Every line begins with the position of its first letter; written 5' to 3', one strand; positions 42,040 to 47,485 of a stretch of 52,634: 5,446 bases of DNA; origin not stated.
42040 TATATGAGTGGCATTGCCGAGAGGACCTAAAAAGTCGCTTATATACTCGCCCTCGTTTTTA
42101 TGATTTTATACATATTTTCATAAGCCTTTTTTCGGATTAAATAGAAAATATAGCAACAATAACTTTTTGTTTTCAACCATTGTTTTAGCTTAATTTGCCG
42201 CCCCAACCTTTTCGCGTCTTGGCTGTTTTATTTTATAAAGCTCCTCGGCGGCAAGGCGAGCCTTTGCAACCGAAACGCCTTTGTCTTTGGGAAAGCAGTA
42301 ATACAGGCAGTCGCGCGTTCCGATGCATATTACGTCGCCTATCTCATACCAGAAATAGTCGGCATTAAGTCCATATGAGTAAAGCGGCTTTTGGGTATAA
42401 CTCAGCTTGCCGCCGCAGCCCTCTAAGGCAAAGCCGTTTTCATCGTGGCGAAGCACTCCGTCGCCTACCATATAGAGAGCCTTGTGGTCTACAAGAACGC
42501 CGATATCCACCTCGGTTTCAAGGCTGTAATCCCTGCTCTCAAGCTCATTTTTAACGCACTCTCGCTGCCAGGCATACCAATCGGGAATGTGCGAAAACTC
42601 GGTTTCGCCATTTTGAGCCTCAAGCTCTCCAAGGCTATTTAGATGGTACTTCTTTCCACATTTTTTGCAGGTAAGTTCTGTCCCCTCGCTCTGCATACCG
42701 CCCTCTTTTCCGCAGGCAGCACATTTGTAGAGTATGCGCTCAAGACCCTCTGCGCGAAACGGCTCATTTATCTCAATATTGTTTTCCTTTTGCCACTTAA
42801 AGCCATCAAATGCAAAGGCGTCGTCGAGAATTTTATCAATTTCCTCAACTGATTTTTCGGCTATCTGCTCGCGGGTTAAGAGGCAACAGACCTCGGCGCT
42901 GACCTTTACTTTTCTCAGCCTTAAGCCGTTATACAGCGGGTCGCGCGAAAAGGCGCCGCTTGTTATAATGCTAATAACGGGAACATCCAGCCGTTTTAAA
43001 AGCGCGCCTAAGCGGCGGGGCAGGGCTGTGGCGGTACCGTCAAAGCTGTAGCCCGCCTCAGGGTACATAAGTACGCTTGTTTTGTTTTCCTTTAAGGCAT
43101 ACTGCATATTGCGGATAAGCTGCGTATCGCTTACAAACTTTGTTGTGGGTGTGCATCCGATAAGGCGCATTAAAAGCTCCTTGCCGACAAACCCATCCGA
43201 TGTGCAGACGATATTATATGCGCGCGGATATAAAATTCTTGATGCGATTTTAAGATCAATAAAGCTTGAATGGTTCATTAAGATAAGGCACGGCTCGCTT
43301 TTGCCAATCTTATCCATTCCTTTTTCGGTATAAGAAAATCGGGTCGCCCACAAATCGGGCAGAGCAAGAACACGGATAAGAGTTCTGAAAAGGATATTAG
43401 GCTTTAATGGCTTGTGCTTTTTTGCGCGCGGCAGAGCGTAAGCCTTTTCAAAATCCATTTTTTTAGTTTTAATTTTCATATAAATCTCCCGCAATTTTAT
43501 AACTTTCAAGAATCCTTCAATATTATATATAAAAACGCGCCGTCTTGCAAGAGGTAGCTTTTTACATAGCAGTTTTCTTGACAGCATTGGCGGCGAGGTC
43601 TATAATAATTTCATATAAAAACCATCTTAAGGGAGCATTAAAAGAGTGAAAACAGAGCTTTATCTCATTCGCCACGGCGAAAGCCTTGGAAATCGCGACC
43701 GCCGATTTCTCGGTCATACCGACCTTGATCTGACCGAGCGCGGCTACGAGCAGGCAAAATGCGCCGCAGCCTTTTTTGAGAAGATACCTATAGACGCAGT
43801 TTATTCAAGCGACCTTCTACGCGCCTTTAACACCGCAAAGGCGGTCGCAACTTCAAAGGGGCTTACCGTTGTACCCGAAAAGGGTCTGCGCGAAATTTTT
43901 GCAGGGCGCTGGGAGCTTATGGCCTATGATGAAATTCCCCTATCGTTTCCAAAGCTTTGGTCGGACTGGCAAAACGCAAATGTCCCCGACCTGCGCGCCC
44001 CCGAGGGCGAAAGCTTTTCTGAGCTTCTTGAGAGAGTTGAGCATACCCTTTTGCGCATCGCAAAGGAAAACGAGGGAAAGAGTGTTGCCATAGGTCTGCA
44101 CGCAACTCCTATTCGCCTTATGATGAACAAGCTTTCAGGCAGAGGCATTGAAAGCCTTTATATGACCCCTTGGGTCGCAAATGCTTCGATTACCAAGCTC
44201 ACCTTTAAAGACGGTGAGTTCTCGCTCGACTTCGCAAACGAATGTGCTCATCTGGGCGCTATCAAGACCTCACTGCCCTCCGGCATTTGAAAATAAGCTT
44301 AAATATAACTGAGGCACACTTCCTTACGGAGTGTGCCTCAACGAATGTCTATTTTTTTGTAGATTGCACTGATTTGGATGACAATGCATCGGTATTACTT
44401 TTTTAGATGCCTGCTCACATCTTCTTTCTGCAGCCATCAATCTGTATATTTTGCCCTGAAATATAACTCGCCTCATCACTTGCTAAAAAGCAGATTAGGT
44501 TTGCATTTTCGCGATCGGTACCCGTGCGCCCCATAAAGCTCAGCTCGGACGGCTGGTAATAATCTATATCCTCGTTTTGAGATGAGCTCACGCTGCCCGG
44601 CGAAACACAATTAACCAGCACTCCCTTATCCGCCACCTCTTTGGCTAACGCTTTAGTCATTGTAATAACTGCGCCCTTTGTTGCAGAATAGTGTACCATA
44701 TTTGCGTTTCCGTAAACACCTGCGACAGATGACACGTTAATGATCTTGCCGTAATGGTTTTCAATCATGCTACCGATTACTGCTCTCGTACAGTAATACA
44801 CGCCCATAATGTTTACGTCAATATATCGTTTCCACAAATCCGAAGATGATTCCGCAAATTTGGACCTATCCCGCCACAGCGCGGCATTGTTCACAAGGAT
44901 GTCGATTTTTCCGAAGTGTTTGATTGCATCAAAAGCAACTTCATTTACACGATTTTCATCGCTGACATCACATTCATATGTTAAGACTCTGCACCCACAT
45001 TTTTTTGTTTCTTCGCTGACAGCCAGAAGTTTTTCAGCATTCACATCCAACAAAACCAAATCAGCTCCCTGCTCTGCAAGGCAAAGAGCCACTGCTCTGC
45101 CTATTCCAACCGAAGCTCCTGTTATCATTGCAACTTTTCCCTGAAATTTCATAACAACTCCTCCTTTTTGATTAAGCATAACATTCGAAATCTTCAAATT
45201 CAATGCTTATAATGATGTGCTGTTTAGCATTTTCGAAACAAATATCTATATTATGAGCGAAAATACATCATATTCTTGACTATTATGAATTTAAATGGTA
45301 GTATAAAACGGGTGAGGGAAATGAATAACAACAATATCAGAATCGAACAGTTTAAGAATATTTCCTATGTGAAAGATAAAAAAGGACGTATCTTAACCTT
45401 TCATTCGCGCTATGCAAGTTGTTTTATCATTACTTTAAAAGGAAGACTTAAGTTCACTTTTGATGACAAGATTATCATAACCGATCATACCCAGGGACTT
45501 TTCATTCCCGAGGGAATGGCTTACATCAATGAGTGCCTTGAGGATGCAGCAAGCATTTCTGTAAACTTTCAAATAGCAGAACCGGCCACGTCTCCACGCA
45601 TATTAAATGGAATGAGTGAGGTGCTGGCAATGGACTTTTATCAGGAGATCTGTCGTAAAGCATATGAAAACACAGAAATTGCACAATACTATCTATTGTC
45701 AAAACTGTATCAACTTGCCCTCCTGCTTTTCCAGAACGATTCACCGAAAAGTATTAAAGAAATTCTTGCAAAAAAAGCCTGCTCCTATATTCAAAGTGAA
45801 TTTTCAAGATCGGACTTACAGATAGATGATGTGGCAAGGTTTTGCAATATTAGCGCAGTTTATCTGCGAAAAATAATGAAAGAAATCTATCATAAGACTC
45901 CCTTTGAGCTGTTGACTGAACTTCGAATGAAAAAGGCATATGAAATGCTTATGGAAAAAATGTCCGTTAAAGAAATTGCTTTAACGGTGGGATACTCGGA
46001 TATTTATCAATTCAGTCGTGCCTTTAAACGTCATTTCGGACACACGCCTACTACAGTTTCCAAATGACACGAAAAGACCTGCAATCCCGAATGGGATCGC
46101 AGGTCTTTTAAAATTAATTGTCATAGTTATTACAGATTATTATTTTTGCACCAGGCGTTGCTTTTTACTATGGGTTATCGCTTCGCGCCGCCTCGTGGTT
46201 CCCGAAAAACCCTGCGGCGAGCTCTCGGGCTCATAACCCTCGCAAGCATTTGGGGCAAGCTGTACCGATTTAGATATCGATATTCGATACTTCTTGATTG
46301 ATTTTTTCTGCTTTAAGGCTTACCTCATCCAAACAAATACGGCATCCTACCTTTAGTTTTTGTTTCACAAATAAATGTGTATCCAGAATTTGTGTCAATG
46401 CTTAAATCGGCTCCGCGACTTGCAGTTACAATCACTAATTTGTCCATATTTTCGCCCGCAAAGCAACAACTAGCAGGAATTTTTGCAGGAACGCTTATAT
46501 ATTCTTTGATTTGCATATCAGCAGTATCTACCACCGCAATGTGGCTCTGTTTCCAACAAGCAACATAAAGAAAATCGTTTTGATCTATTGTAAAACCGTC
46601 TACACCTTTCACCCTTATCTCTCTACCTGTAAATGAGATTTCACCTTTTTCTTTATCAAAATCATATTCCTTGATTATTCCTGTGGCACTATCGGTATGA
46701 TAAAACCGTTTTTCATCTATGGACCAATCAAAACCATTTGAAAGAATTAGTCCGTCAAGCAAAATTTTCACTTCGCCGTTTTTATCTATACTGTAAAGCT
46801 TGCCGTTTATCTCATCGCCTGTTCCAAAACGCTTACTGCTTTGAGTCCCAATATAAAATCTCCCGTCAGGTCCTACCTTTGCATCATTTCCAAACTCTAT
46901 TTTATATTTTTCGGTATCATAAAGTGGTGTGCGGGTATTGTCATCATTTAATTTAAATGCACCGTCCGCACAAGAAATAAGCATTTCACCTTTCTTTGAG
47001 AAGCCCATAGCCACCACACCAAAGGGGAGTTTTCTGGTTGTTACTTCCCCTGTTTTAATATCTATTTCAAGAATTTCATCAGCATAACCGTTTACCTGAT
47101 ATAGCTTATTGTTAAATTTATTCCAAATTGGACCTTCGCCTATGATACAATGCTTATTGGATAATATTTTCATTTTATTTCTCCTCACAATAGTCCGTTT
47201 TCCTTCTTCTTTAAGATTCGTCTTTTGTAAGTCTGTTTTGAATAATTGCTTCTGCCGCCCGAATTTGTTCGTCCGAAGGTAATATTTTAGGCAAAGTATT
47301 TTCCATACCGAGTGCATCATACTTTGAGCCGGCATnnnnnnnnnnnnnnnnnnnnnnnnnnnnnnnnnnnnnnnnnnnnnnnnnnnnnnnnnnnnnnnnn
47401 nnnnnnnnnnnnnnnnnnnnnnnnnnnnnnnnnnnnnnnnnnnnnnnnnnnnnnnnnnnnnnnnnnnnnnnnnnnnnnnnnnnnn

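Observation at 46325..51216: Orphan glycyl-radical enzyme operon (GRE, activase, SMP-30 lactonase) with a divergent AraC regulator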

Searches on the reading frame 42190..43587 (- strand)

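Call 3: search_protein_families(library=pfam, proteins=[window:42190-43587:-])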
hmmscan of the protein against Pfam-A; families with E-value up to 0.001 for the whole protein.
window:42190-43587:- (465 aa): 2 families
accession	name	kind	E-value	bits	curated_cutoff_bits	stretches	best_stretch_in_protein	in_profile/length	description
PF01553.26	Acyltransferase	-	3.1e-09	37.2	23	1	89-208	5-130/132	Acyltransferase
PF10080.14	FtrD-like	-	0.00061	20.3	26.3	0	286-321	34-68/101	Membrane iron-sulfur containing protein FtrD-like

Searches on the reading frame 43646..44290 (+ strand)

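Call 3: search_protein_families(library=pfam, proteins=[window:43646-44290:+])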
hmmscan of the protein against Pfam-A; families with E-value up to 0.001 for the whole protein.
window:43646-44290:+ (214 aa): 1 family
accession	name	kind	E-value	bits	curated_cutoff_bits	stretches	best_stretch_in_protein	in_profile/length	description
PF00300.27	His_Phos_1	-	1.6e-52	178.5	21.7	1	5-198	1-192/194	Histidine phosphatase superfamily (branch 1)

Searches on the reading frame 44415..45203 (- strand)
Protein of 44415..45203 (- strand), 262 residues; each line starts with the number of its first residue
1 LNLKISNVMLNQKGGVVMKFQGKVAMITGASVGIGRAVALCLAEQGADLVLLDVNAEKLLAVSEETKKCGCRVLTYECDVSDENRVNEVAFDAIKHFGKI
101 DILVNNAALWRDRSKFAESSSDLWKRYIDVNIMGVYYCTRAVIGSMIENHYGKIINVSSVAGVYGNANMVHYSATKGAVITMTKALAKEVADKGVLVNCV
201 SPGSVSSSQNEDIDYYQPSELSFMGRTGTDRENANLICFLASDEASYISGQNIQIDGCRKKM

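Call 3: search_protein_families(library=pfam, proteins=[window:44415-45203:-])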
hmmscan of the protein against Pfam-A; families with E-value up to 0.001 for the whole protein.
window:44415-45203:- (262 aa): 4 families
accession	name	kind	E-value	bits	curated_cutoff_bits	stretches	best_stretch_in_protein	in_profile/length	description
PF13561.12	adh_short_C2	-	9.9e-59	199.2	27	1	29-257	1-233/236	Enoyl-(Acyl carrier protein) reductase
PF00106.31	adh_short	-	2.8e-58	197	26.6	1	23-211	1-188/195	short chain dehydrogenase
PF08659.16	KR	-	2.6e-15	57.2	22.6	1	26-197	4-170/180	KR domain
PF01370.27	Epimerase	-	4.5e-05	23.4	20.9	1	26-190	2-160/240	NAD dependent epimerase/dehydratase family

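Call 4: search_protein_families(library=ncbifam, proteins=[window:44415-45203:-])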
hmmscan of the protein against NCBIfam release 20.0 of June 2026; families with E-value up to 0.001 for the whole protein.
window:44415-45203:- (262 aa): 234 families (the best 25 are shown)
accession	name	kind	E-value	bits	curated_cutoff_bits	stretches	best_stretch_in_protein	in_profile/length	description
NF005559.1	PRK07231.1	subfamily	3.8e-65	219.8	215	1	20-259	2-247/249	glucose 1-dehydrogenase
NF004198.0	PRK05653.1-3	equivalog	3e-64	216.8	296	1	19-259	4-246/248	3-oxoacyl-ACP reductase FabG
TIGR01830.1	3oxo_ACP_reduc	equivalog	1e-63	215.2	297.75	1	25-257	1-236/239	3-oxoacyl-[acyl-carrier-protein] reductase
NF052558.1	MBtsdlDhBudC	equivalog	1.3e-60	205.1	270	1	20-258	1-240/250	meso-2,3-butanediol dehydrogenase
NF009466.0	PRK12826.1-2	subfamily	1e-59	202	222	1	23-258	4-243/248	3-oxoacyl-ACP reductase FabG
NF004197.0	PRK05653.1-1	equivalog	2.8e-58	197.5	332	1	18-258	3-245/249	3-oxoacyl-ACP reductase FabG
NF004818.0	PRK06172.1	equivalog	6.7e-56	189.4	336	1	17-258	2-249/253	SDR family oxidoreductase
NF047923.1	pyridox_DH_SDR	equivalog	8.6e-55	185.9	325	1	21-258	2-239/243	pyridoxal 4-dehydrogenase, SDR-type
NF006070.0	PRK08213.1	subfamily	1.7e-54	185.1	279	1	18-258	8-255/259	gluconate 5-dehydrogenase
NF053542.1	FlxB_rubin_SDR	equivalog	2.5e-53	181.3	340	1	23-257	1-237/239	flexirubin biosynthesis SDR family reductase FlxB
TIGR03971.1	SDR_subfam_1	subfamily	1.6e-52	178.5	300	1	20-257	1-266/271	mycofactocin-coupled SDR family oxidoreductase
NF006080.0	PRK08226.1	equivalog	2.2e-52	178.1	356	1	19-258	3-252/263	SDR family oxidoreductase UcpA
NF004200.0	PRK05653.1-5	equivalog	8.1e-52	176.2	273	1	23-257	3-239/242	3-oxoacyl-ACP reductase FabG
NF005806.0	PRK07666.1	equivalog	1.3e-51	175.3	286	1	18-213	3-197/239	3-ketoacyl-ACP reductase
NF004791.0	PRK06138.1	equivalog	4.1e-51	173.7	312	1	18-258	1-248/252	SDR family oxidoreductase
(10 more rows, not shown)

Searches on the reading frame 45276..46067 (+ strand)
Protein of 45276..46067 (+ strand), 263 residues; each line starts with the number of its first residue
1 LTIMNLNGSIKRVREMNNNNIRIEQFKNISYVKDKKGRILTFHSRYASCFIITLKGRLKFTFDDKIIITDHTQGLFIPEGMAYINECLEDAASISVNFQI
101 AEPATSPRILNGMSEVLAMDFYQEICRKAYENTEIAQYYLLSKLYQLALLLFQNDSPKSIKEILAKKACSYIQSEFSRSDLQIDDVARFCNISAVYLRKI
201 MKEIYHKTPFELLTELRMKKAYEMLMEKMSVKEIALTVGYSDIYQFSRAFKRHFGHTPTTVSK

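Call 3: search_protein_families(library=pfam, proteins=[window:45276-46067:+])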
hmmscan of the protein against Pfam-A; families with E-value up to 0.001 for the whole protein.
window:45276-46067:+ (263 aa): 2 families
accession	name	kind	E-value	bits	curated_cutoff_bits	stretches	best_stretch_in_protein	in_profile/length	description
PF12833.13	HTH_18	-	1.9e-20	73.4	33.6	1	187-261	2-77/80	Helix-turn-helix domain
PF00165.29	HTH_AraC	-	1.9e-13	50.6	26.6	1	226-259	6-38/42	Bacterial regulatory helix-turn-helix proteins, AraC family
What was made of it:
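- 44415..46067 (.): SDR (44415..45203 -) and second AraC (45276..46067 +) divergon; probably not part of the system. Pfam (call 3).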

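Call 4: search_protein_families(library=ncbifam, proteins=[window:45276-46067:+])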
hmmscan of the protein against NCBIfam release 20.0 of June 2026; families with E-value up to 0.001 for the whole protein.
window:45276-46067:+ (263 aa): 26 families (the best 25 are shown)
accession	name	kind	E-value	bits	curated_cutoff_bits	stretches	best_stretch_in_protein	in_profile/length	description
NF049968.1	QhpR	equivalog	1.6e-14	53.8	250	1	161-260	183-282/284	AraC-like transcriptional regulator QhpR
TIGR04094.1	adjacent_YSIRK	equivalog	9.3e-14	51.2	200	1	165-259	287-380/383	YSIRK-targeted surface antigen transcriptional regulator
NF049932.1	TranspRegBtr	equivalog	4.3e-13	48.6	900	1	165-261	166-262/531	bacillibactin transport transcriptional regulator Btr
NF007860.0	PRK10572.1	equivalog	1.9e-12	46.7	208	1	121-260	139-280/292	arabinose operon transcriptional regulator AraC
NF007584.0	PRK10219.1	equivalog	1.9e-10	41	174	1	167-260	9-102/107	superoxide response transcriptional regulator SoxS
NF047788.1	TransRegPocR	equivalog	3.8e-10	39.5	500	1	158-259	184-285/296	transcriptional regulator PocR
NF010028.0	PRK13503.1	equivalog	4.5e-10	39.4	288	1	131-261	144-269/278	HTH-type transcriptional activator RhaS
TIGR02297.1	HpaA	equivalog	3.1e-09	36.5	274.65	1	99-260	123-283/287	4-hydroxyphenylacetate catabolism regulatory protein HpaA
NF047455.1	TF_Staph_AryK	equivalog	4.8e-09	35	850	1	77-260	71-254/759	transcriptional regulator AryK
NF007633.0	PRK10296.1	equivalog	5.9e-09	35.8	264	1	129-260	143-270/280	transcriptional regulator ChbR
NF041686.2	ant_diox_reg_AndR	equivalog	1.3e-08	34.9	350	1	160-260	214-316/321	anthranilate 1,2-dioxygenase regulatory protein AndR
NF040475.1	chlor_reg_RclR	equivalog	2.8e-08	33.4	400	1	182-259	195-273/284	reactive chlorine-specific transcriptional regulator RclR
NF007432.1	PRK09978.1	equivalog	6.1e-08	32.1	500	1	167-260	146-238/274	DNA-binding transcriptional regulator GadX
NF052371.1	TransRegGbdRPseu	equivalog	1e-07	31.4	480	1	181-259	242-321/365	choline metabolism transcriptional regulator GbdR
NF007407.0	PRK09940.1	equivalog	3.3e-07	30.1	348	1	182-263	152-232/253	transcriptional regulator YdeO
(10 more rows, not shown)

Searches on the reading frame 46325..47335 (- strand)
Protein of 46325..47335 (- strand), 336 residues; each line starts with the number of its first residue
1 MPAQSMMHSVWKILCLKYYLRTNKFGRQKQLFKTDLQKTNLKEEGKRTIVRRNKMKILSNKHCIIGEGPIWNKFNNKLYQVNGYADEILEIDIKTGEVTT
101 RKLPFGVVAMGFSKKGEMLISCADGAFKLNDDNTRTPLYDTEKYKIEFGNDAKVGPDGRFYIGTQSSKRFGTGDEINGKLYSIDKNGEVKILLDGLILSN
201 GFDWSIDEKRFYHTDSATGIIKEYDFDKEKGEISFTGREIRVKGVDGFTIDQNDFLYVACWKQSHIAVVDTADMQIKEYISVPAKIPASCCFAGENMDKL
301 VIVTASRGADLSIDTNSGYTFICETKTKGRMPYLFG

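Call 3: search_protein_families(library=pfam, proteins=[window:46325-47335:-])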
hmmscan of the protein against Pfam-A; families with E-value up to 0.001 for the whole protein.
window:46325-47335:- (336 aa): 1 family
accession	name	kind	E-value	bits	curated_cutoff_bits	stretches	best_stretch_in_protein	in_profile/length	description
PF08450.18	SGL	-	5.3e-49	167.5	26.3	1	65-305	1-245/246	SMP-30/Gluconolactonase/LRE-like region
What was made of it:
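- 46325..47173 (-): SMP-30/gluconolactonase-family six-bladed propeller hydrolase (282 aa), last gene of the operon. Pfam SGL 5e-49 (call 3).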

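Call 4: search_protein_families(library=ncbifam, proteins=[window:46325-47335:-])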
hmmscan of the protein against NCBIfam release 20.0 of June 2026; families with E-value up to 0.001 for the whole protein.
window:46325-47335:- (336 aa): 1 family
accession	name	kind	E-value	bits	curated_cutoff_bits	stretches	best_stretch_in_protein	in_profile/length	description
TIGR03866.1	PQQ_ABC_repeats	subfamily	0.00014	21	287.3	0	204-287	174-262/310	PQQ-dependent catabolism-associated beta-propeller protein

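Call 41: search_solved_structures(query=window:46325-47173:-, max_evalue=0.001, show_alignments=2)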
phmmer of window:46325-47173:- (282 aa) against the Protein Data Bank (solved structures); distinct sequences matched with E-value up to 0.001: 8.
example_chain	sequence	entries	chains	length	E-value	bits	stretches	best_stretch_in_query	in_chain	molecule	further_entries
3g4e_A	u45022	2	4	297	9.3e-28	100.5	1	7-256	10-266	Regucalcin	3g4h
4gnb_A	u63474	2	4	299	9.5e-28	100.4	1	7-256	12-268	Regucalcin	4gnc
4gn7_A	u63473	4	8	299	3.6e-24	88.7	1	10-256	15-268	Regucalcin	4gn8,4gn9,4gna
5d9b_A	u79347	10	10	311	5e-16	62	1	93-256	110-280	Luciferin regenerating enzyme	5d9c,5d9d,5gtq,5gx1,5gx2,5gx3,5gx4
2ghs_A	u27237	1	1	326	1.2e-13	54.2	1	3-280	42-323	AGR_C_1268p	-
7plb_A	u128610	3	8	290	9.7e-10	41.3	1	10-258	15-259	Smp-30/Cgr1 family protein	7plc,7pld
2iaq_A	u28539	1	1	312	0.00076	22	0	26-250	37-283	Diisopropylfluorophosphatase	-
2iav_A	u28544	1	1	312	0.00099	21.6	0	26-252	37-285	Diisopropylfluorophosphatase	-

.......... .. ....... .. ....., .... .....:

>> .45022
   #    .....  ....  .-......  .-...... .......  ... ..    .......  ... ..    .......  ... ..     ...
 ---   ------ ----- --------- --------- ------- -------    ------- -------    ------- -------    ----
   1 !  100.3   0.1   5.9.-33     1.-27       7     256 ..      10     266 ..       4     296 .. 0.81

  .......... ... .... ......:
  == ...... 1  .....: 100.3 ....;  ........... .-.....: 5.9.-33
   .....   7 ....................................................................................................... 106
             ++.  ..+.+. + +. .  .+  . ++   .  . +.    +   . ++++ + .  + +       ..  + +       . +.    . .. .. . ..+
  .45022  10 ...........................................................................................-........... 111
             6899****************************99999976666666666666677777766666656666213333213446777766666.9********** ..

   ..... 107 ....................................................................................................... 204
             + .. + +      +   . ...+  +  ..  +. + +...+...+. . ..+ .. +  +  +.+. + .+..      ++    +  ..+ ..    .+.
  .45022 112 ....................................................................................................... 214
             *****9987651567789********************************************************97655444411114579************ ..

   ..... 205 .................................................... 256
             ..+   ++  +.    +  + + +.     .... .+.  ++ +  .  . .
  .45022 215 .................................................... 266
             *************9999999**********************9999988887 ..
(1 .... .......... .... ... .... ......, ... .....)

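Call 72: find_related_loci(query=A7, collection=metagenome_contigs, flank=7000)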
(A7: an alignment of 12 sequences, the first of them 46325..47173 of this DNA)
Query A7 (282 aa) in metagenome_contigs; peptide patterns used: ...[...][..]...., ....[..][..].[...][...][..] (x = any residue, [..] = any of these).
600 stretches matched a pattern (row limit reached: there are more); 544 encode a relative of the query (tblastn E <= 1e-3); the best 80 are kept; 80 distinct loci.
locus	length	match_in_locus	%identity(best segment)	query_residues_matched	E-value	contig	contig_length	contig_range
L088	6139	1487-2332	53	1-281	3e-99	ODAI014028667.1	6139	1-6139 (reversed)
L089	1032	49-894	50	1-282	2e-103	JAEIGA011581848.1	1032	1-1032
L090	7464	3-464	54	129-282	1e-54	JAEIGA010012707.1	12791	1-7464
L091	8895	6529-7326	34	3-280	7e-44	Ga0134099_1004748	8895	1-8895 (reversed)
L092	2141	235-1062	33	2-281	3e-40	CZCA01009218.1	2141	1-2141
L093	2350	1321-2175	29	2-282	3e-40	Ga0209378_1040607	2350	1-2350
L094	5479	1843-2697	29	2-282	4e-40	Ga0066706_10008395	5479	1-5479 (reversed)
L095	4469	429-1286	31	2-278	1e-37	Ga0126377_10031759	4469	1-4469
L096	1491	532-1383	30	2-281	2e-38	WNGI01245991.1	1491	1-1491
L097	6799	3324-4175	30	2-281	3e-37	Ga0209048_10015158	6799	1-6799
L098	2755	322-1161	30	1-276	1e-35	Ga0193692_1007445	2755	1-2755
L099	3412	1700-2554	29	2-282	1e-35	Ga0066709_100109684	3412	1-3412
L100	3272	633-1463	27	1-281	1e-35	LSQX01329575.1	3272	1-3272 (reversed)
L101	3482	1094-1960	31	1-281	5e-35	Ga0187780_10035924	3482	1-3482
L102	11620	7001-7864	30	1-278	2e-34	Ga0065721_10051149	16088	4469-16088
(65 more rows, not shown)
